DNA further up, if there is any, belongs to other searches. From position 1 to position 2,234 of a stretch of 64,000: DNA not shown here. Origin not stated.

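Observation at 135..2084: Chimeric CofD/YvcK-like phosphotransferase fused to the C-terminal half of a GT2 glycosyltransferase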

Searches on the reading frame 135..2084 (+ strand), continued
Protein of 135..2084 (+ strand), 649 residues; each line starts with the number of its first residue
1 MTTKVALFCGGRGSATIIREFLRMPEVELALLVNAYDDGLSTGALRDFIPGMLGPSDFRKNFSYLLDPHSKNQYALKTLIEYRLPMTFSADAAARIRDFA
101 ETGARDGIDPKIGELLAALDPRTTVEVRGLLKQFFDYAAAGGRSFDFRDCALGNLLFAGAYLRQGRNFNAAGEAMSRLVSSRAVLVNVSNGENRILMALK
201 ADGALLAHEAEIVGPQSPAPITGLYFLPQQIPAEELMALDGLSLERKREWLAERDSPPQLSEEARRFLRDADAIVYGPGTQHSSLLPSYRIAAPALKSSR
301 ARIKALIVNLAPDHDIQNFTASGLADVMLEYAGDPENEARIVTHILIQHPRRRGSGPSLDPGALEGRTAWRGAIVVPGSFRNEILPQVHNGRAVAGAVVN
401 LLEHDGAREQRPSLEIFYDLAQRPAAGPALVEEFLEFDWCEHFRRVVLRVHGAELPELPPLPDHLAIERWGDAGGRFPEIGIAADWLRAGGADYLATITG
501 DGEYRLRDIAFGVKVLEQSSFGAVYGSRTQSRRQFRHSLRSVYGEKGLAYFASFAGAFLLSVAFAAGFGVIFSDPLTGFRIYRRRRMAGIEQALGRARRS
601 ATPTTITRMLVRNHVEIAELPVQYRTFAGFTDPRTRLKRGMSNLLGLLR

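Call 28: search_protein_families(library=ncbifam, proteins=[L006:9251-10000:+, L006:7395-9251:+, L005:4324-6132:+, L054:6955-9228:+, L001:8839-9918:+, L007:6243-7475:+], max_evalue=0.01)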
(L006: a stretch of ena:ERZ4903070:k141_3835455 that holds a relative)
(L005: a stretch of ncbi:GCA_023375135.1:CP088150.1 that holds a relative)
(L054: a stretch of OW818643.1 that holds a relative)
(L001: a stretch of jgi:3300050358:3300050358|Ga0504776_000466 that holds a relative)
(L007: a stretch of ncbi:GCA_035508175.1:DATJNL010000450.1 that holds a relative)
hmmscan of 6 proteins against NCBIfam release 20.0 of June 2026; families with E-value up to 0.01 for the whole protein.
L006:9251-10000:+ (249 aa): 23 families
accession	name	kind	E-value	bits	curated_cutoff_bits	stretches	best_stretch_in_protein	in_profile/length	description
TIGR03937.1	PgaC_IcaA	equivalog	1.4e-16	60.5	422.3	1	9-104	46-136/407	poly-beta-1,6-N-acetyl-D-glucosamine synthase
NF047588.1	GlcsyltransPgfSStrep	equivalog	9.4e-16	57.9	500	1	10-236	3-223/308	glycosyltransferase PgfS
NF007482.0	PRK10073.1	equivalog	4.4e-15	55.5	423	1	9-116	7-108/334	glycosyltransferase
NF047683.1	TeichurnBiosyTuaG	equivalog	9.4e-14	51.6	400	1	9-116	7-109/252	teichuronic acid biosynthesis protein TuaG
NF007986.1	PRK10714.1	equivalog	2.9e-13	49.5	529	1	10-221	8-215/316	undecaprenyl-phosphate 4-deoxy-4-formamido-L-arabinose transferase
TIGR04182.1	glyco_TIGR04182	equivalog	1.2e-12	47.9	325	1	12-224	4-209/293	S-layer glycoprotein N-glycosyltransferase AglJ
NF041875.1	EPS_EpsD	equivalog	3.2e-11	43.2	370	1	33-126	21-112/325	exopolysaccharide biosynthesis glycosyltransferase EpsD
NF041391.1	DPhHxTase_Halo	equivalog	5.9e-10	38.5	375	1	16-215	3-191/213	dolichyl-phosphate hexose transferase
NF038302.1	EPS_HpsE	equivalog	6.5e-10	38.5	300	1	10-111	3-103/307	hormogonium polysaccharide biosynthesis glycosyltransferase HpsE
TIGR04283.1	glyco_like_mftF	equivalog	1.2e-07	31.5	182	1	10-121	1-101/221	TIGR04283 family arsenosugar biosynthesis glycosyltransferase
NF053739.1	GlytfEpsEBac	equivalog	2.1e-06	26.9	450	1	41-105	29-94/265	glycosyltransferase EpsE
TIGR04009.1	wcaE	equivalog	1.3e-05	24.6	369.2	1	10-114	3-105/248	colanic acid biosynthesis glycosyltransferase WcaE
NF050050.1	ProtGlycPglI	equivalog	2e-05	24.1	500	1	37-125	26-115/306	GalNAc(5)-diNAcBac-PP-undecaprenol beta-1,3-glucosyltransferase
NF010496.0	PRK13915.1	equivalog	2.6e-05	23.4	262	1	10-105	33-128/307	glucosyl-3-phosphoglycerate synthase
TIGR03111.1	glyc2_xrt_Gpos1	hypoth_equivalog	3.3e-05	22.9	363.95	1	39-109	77-147/439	TIGR03111 family XrtG-associated glycosyltransferase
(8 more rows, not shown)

L006:7395-9251:+ (618 aa): 0 families

L005:4324-6132:+ (602 aa): 0 families

L054:6955-9228:+ (757 aa): 31 families (the best 25 are shown)
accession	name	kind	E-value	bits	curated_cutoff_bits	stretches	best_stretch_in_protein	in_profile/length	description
NF033762.1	social_mot_Tgl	equivalog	2.9e-34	118.5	225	4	188-258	36-107/252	social motility TPR repeat lipoprotein Tgl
TIGR02521.1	type_IV_pilW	equivalog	5.1e-30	104.7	154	3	200-343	48-193/234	type IV pilus biogenesis/stability protein PilW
TIGR02917.1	PEP_TPR_lipo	equivalog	1.4e-29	102.6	312.2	4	162-278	138-254/899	XrtA/PEP-CTERM system TPR-repeat protein PrsT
NF040959.1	MamA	equivalog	4.4e-29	101.4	200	3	11-116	69-174/204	magnetosome protein MamA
NF033920.0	C39_PA2778_fam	equivalog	1.5e-19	70.4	150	2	8-112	151-255/255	PA2778 family cysteine peptidase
NF033758.1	gliding_GltE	equivalog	4.5e-18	65.4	225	1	73-197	214-338/411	adventurous gliding motility TPR repeat lipoprotein GltE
TIGR02552.1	LcrH_SycD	equivalog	5.5e-18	65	104.8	2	238-334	5-101/136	SycD/LcrH family type III secretion system chaperone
NF008391.2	PRK11189.1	equivalog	8e-16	58.4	250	2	148-236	64-152/297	lipoprotein NlpI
TIGR03939.1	PGA_TPR_OMP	equivalog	1.2e-15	56.8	366.65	3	159-268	96-205/800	poly-beta-1,6 N-acetyl-D-glucosamine export porin PgaA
TIGR00990.1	3a0801s09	subfamily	3.3e-14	52.4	757.25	1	37-213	321-497/615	mitochondrial import receptor subunit TOM70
NF002725.1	PRK02603.1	equivalog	7.2e-14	52.2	143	1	92-187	46-144/173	photosystem I assembly protein Ycf3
NF040561.1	PrimPol_Msp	equivalog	3.7e-13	48.9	200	1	59-149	3-85/515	CRISPR-associated primase-polymerase type A1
NF041522.1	TPR_sll0314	equivalog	3e-12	46.4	225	1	112-184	178-256/275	Sll0314/Alr1548 family TPR repeat-containing protein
NF052415.1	T3SS_chap_SctY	equivalog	1.1e-10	42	70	2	21-109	14-105/106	type III secretion apparatus assembly chaperone SctY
NF047507.1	TPR_BatC_Lepto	exception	1.6e-10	40.8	175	1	209-321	18-132/214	TPR repeat-containing protein BatC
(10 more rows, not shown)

L001:8839-9918:+ (359 aa): 27 families (the best 25 are shown)
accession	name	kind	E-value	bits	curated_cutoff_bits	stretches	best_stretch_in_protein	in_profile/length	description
TIGR03466.1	HpnA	hypoth_equivalog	1.2e-36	126.2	367.65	1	21-332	3-325/327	hopanoid-associated sugar epimerase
NF042422.1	oxyalk_red_OleD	equivalog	3.2e-30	105.6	580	1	21-321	3-321/329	2-alkyl-3-oxoalkanoate reductase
TIGR01179.1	galE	equivalog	6.1e-25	87.7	262.3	1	22-169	3-162/332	UDP-glucose 4-epimerase GalE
TIGR01181.1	dTDP_gluc_dehyt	equivalog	9.6e-25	87.3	365.1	1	20-333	1-316/321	dTDP-glucose 4,6-dehydratase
TIGR04180.1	EDH_00030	hypoth_equivalog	6e-23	81.3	475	1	22-164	2-157/297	NAD-dependent 4,6-dehydratase LegB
NF042423.1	oxyalk_red_Shew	equivalog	9.1e-20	71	580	1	21-181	11-176/331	2-alkyl-3-oxoalkanoate reductase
NF052578.1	StrlDmthSdmBMthl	equivalog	3.4e-19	69.8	600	1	22-274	4-262/328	sterol demethylase protein SdmB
NF058621.1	DiazavRedAvaA7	equivalog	6.8e-14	52.2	400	1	20-319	2-298/304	3-diazoavenalumate denitrifying reductase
NF004520.0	PRK05865.1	equivalog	1.8e-13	49.3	1509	1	20-208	2-150/854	sugar epimerase family protein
NF043036.1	ErythonDh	equivalog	1.2e-12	47.6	325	1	21-161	3-158/321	D-erythronate dehydrogenase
NF007956.0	PRK10675.1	subfamily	2.7e-11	43.2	394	1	20-166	2-163/338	UDP-glucose 4-epimerase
TIGR01214.1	rmlD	equivalog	2.7e-11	43.1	224.05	1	21-175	2-146/285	dTDP-4-dehydrorhamnose reductase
TIGR03589.1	PseB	equivalog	8.2e-11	41.4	407.75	1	60-128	53-125/324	UDP-N-acetylglucosamine 4,6-dehydratase (inverting)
TIGR01746.1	Thioester-redct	subfamily_domain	8.6e-11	41.7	213.35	1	81-238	88-261/371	thioester reductase domain-containing protein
TIGR04130.1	FnlA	equivalog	8.6e-11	41.3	730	1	63-253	55-241/337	UDP-N-acetylglucosamine 4,6-dehydratase/5-epimerase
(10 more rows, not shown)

L007:6243-7475:+ (410 aa): 0 families

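Call 52: search_protein_families(library=pfam, proteins=[L006:7395-9251:+, L005:4324-6132:+, L007:6243-7475:+], max_evalue=1)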
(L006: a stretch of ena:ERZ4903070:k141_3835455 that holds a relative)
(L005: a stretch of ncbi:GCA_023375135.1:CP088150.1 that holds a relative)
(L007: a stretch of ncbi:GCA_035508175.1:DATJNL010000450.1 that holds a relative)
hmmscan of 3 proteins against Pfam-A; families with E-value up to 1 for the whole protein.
L006:7395-9251:+ (618 aa): 0 families

L005:4324-6132:+ (602 aa): 0 families

L007:6243-7475:+ (410 aa): 0 families

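Call 70: find_homologous_proteins(query=L006:7395-9251:+, max_evalue=0.001)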
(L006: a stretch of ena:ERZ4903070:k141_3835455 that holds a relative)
Query L006:7395-9251:+ (618 aa): 52 proteins with E <= 0.001 among 8000 candidates.
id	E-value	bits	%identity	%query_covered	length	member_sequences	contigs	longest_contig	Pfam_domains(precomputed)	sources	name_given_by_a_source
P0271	0.0e+0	1385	99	100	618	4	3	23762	-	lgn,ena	-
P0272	1.4e-187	643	64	74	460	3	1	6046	-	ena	-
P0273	1.4e-171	591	47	99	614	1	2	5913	-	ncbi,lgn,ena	-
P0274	3.7e-168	579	45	100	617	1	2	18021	-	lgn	-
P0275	5.5e-165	569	46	99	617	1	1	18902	-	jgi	-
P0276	3.0e-162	560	45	99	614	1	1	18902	-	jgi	-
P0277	9.5e-146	505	43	96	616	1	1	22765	-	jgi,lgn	-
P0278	9.7e-143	495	41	95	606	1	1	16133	-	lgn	-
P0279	2.0e-142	494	40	98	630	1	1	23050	-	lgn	-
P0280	3.7e-140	487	48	79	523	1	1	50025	-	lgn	-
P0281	6.0e-140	486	47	82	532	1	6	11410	-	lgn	-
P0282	1.2e-138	482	42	100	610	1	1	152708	-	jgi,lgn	-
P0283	1.2e-131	459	39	96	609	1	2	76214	-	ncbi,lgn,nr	ncbi:MAG TPA: hypothetical protein VLJ15_03815 [Gammaproteobacteria bacterium]|nr:hypothetical prote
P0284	1.9e-126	441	39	99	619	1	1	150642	-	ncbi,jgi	jgi:hypothetical protein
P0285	1.7e-122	428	43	81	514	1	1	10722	-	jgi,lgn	-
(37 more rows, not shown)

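Call 79: predict_structure(alignment_id=A3)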
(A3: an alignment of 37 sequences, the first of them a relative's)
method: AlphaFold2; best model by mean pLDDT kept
length: 618 residues; sequences in the alignment: 37
mean_pLDDT: 92.2   pTM: 0.91
mean pLDDT of the five models: 92.2, 91.4, 91.4, 91.2, 90.5
residues with pLDDT >= 90: 507; 70-90: 84; 50-70: 23; < 50: 4
segments of 3 or more residues with pLDDT < 50: 615-618
pLDDT, mean of each block of 10 residues (from residue 1): 67 94 96 95 95 91 96 96 96 98 93 89 97 96 98 97 97 98 97 98 95 98 96 94 91 92 97 96 98 98 93 98 96 96 93 93 92 86 93 90 93 89 74 93 97 96 82 94 98 94 66 95 92 94 91 78 93 91 93 87 95 54
secondary structure, 60 per line:
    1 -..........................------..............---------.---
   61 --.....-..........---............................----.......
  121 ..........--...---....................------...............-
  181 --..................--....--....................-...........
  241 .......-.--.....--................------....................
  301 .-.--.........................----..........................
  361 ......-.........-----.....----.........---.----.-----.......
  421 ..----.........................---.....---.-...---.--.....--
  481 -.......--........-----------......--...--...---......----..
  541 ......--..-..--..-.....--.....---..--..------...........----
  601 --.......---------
elements in order: H2-27 H34-47 H63-67 H69-78 H82-109 H114-130 H139-158 H165-179 H183-200 H203-206 H209-228 H230-247 H252-256 H259-274 H281-301 H306-330 H335-366 H368-376 E382-386 H391-399 H414-422 H427-451 E455-459 H474-478 H482-488 E491-498 E510-515 E529-534 E539-546 E559-563 H566-570 H586-596 E603-609

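Call 81: search_protein_families(library=pfam, proteins=[L010:13907-16183:+, L076:8933-11317:+, L069:13355-15526:+, L072:6630-8723:+, L039:6469-9246:+, L084:5615-8326:+, L032:6605-9370:-, L027:13305-16073:-, L071:7011-8993:-, L083:7221-9017:-], max_evalue=0.01)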
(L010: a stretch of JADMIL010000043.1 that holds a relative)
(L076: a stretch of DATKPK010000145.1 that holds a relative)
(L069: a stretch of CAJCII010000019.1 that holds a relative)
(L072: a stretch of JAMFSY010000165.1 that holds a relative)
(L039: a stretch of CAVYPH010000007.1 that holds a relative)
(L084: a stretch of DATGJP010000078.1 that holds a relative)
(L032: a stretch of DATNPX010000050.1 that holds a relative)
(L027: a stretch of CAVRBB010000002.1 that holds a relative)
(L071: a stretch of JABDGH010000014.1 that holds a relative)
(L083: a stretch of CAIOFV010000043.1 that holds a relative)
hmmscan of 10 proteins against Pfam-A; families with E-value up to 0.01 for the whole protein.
L010:13907-16183:+ (758 aa): 0 families

L076:8933-11317:+ (794 aa): 0 families

L069:13355-15526:+ (723 aa): 0 families

L072:6630-8723:+ (697 aa): 1 family
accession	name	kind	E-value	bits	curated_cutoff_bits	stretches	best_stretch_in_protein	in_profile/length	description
PF10060.15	DUF2298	-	1.2e-06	28.2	27.8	1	70-510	24-458/488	Uncharacterized membrane protein (DUF2298)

L039:6469-9246:+ (925 aa): 0 families

L084:5615-8326:+ (903 aa): 0 families

L032:6605-9370:- (921 aa): 0 families

L027:13305-16073:- (922 aa): 0 families

L071:7011-8993:- (660 aa): 1 family
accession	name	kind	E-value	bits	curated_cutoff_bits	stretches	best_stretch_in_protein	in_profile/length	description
PF10060.15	DUF2298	-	1.9e-11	44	27.8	1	60-199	23-166/488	Uncharacterized membrane protein (DUF2298)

L083:7221-9017:- (598 aa): 0 families

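Call 82: fold_search(model_id=the predicted structure, library=pdb)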
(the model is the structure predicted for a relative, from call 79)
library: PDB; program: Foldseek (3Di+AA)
matches with E <= 10: 297; with E <= 0.001: 15
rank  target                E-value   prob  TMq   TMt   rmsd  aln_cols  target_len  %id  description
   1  8agb_A                5.7e-06  1.00  0.44  0.43  10.9       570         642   12  Structure of yeast oligosaccharylransferase complex with lipid-linked oligosaccharide bound (released 2022-12-07)
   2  5f15                  7.1e-06  1.00  0.45  0.51   9.9       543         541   12  Crystal Structure of ArnT from Cupriavidus metallidurans bound to Undecaprenyl phosphate (released 2016-02-17)
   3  6ftg_5                8.1e-06  1.00  0.41  0.39  11.4       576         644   11  Subtomogram average of OST-containing ribosome-translocon complexes from canine rough microsomal membranes (released 2018-03-21)
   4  8b6l_I                1.1e-05  1.00  0.41  0.38  10.6       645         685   11  Subtomogram average of the human Sec61-TRAP-OSTA-translocon (released 2022-12-07)
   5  6ezn_F                1.5e-05  1.00  0.44  0.42  10.6       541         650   12  Cryo-EM structure of the yeast oligosaccharyltransferase (OST) complex (released 2018-01-17)
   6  9n9j_I                1.7e-05  1.00  0.41  0.37  12.1       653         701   10  Structure of a GRP94 folding intermediate engaged with a CCDC134- and FKBP11-bound secretory translocon (released 2025-11-19)
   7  7oci_F                3.0e-05  1.00  0.42  0.41   9.4       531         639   12  Cryo-EM structure of yeast Ost6p containing oligosaccharyltransferase complex (released 2022-02-16)
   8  8age_A                4.5e-05  1.00  0.43  0.42  11.5       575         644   10  Structure of yeast oligosaccharylransferase complex with acceptor peptide bound (released 2022-12-07)
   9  3wak                  7.7e-05  1.00  0.42  0.32  11.4       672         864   11  Crystal structure of the Archaeoglobus fulgidus oligosaccharyltransferase (O29867_ARCFU) in the apo form (released 2013-10-30)
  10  5ezm                  9.3e-05  1.00  0.45  0.51  10.2       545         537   12  Crystal Structure of ArnT from Cupriavidus metallidurans in the apo state (released 2016-02-17)
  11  9s6u_A                1.3e-04  1.00  0.39  0.43   7.5       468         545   13  Ternary cryo-EM structure of human ALG9 with Dol25-PP-GlcNAc2Man8, Dol25-P-Man and Fab (released 2026-03-18)
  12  8agc_A                1.6e-04  1.00  0.45  0.41  10.8       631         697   10  Structure of yeast oligosaccharylransferase complex with lipid-linked oligosaccharide and non-acceptor peptide bound (released 2022-12-07)
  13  6gxc_A                2.1e-04  1.00  0.43  0.39  12.8       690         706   11  Bacterial oligosaccharyltransferase PglB in complex with an inhibitory peptide and a reactive lipid-linked oligosaccha (released 2018-11-14)
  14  5ogl_A                2.3e-04  1.00  0.43  0.39  12.2       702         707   12  Structure of bacterial oligosaccharyltransferase PglB in complex with an acceptor peptide and an lipid-linked oligosac (released 2017-10-25)
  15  8if8_B                5.6e-04  1.00  0.28  0.28  17.2       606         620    9  Arabinosyltransferase AftA (released 2023-05-31)
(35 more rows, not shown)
